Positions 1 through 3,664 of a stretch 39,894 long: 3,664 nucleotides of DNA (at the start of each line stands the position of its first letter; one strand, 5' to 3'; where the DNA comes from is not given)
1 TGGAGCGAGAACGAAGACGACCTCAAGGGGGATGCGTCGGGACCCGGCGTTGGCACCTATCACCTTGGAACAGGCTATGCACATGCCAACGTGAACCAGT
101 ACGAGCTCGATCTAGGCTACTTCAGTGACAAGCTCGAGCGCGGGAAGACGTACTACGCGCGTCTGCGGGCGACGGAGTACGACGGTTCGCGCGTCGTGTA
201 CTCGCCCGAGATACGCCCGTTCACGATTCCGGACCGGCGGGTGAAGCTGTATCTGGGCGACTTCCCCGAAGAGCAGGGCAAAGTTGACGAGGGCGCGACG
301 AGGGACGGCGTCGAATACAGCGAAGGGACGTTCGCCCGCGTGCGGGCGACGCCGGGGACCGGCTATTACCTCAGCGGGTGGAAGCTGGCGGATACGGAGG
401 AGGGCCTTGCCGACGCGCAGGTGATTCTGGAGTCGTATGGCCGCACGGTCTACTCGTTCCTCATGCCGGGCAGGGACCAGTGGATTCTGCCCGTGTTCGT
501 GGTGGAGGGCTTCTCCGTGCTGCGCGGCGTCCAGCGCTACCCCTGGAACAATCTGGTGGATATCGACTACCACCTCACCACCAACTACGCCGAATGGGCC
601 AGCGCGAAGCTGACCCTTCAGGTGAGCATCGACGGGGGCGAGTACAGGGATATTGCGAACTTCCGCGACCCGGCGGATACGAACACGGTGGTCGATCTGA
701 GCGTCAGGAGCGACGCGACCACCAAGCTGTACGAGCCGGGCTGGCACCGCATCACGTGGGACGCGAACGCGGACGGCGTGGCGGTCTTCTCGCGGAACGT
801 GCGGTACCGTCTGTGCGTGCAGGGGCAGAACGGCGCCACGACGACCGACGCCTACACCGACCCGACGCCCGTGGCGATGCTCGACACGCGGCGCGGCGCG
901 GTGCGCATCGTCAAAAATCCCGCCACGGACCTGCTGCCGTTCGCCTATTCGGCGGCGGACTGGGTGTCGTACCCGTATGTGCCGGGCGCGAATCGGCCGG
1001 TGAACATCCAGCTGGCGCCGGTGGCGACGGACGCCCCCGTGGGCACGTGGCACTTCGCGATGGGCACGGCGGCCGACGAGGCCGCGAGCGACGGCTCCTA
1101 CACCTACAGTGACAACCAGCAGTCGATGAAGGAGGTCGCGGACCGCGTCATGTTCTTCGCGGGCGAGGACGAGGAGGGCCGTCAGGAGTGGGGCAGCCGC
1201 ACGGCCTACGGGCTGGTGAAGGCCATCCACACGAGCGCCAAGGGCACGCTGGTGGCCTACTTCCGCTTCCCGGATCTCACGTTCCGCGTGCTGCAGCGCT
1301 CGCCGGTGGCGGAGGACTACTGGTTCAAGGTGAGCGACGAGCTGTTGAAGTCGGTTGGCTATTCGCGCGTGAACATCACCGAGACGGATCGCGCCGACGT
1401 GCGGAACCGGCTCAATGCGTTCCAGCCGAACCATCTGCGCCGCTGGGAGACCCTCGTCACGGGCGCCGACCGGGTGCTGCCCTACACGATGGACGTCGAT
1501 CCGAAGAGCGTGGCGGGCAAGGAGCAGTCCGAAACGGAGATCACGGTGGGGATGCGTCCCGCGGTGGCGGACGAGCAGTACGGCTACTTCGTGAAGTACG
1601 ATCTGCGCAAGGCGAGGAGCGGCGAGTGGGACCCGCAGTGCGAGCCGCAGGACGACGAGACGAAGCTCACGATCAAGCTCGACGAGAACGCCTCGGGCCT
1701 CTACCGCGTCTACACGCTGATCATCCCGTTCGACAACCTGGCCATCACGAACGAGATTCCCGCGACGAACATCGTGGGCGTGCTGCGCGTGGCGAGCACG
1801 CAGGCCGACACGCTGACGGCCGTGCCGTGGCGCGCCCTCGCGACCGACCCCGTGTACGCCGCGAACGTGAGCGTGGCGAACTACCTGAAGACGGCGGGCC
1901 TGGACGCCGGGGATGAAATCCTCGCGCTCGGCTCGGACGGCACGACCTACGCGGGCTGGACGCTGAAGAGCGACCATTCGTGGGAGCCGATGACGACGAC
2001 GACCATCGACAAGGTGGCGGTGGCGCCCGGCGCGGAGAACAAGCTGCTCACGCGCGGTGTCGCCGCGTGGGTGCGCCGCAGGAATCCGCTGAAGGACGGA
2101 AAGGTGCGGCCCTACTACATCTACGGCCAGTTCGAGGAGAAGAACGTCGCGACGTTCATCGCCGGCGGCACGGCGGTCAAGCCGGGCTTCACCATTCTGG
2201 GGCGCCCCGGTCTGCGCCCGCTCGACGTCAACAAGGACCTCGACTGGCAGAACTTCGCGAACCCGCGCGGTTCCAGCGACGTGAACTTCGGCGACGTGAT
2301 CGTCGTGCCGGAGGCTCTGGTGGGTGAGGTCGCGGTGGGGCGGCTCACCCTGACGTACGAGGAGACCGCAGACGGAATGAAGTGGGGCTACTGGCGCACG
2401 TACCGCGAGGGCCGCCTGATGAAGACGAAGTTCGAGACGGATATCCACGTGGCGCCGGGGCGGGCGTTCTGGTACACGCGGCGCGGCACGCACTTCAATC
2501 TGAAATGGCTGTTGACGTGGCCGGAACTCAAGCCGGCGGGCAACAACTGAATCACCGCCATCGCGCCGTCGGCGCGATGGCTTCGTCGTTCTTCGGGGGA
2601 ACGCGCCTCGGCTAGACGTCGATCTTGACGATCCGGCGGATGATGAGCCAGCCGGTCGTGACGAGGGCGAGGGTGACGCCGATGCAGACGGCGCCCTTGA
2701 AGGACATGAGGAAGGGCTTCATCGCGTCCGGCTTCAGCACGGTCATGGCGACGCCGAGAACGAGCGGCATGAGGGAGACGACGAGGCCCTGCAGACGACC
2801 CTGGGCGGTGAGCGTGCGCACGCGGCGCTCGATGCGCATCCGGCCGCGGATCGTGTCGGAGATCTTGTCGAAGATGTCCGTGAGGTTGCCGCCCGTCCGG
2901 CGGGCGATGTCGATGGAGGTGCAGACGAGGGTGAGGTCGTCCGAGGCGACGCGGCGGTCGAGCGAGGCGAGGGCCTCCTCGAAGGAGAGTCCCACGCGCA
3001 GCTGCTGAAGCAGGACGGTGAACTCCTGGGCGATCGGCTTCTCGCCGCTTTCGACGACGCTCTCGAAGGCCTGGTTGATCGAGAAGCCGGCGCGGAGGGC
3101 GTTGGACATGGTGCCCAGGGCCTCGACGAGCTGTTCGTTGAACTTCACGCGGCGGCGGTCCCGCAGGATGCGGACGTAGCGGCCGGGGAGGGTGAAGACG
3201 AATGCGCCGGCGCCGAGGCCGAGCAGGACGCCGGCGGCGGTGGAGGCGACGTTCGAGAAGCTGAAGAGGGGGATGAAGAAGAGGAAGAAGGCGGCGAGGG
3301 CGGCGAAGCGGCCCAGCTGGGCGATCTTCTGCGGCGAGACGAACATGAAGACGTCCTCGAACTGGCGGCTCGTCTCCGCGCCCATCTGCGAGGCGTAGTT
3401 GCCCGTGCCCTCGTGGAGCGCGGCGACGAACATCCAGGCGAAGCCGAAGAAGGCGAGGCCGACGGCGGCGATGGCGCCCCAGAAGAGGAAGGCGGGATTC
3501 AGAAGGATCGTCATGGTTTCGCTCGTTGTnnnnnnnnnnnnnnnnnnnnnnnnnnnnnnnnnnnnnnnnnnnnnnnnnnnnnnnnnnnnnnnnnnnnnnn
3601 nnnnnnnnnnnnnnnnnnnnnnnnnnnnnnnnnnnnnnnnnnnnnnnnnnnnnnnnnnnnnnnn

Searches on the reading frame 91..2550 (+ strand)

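Call 63: search_protein_families(library=pfam, proteins=[window:91-2550:+], max_evalue=0.001)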
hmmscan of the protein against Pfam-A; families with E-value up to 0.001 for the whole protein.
window:91-2550:+ (819 aa): 1 family
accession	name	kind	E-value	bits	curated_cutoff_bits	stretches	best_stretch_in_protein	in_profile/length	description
PF18998.6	Flg_new_2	-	0.00012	22.5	23.6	1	64-104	12-47/73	Divergent InlB B-repeat domain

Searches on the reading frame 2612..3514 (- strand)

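Call 63: search_protein_families(library=pfam, proteins=[window:2612-3514:-], max_evalue=0.001)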
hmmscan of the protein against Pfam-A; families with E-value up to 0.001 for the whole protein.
window:2612-3514:- (300 aa): 1 family
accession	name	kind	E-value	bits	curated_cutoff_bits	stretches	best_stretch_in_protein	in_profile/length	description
PF00482.28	T2SSF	-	1.6e-17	64.1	25.2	1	133-257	2-123/125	Type II secretion system (T2SS), protein F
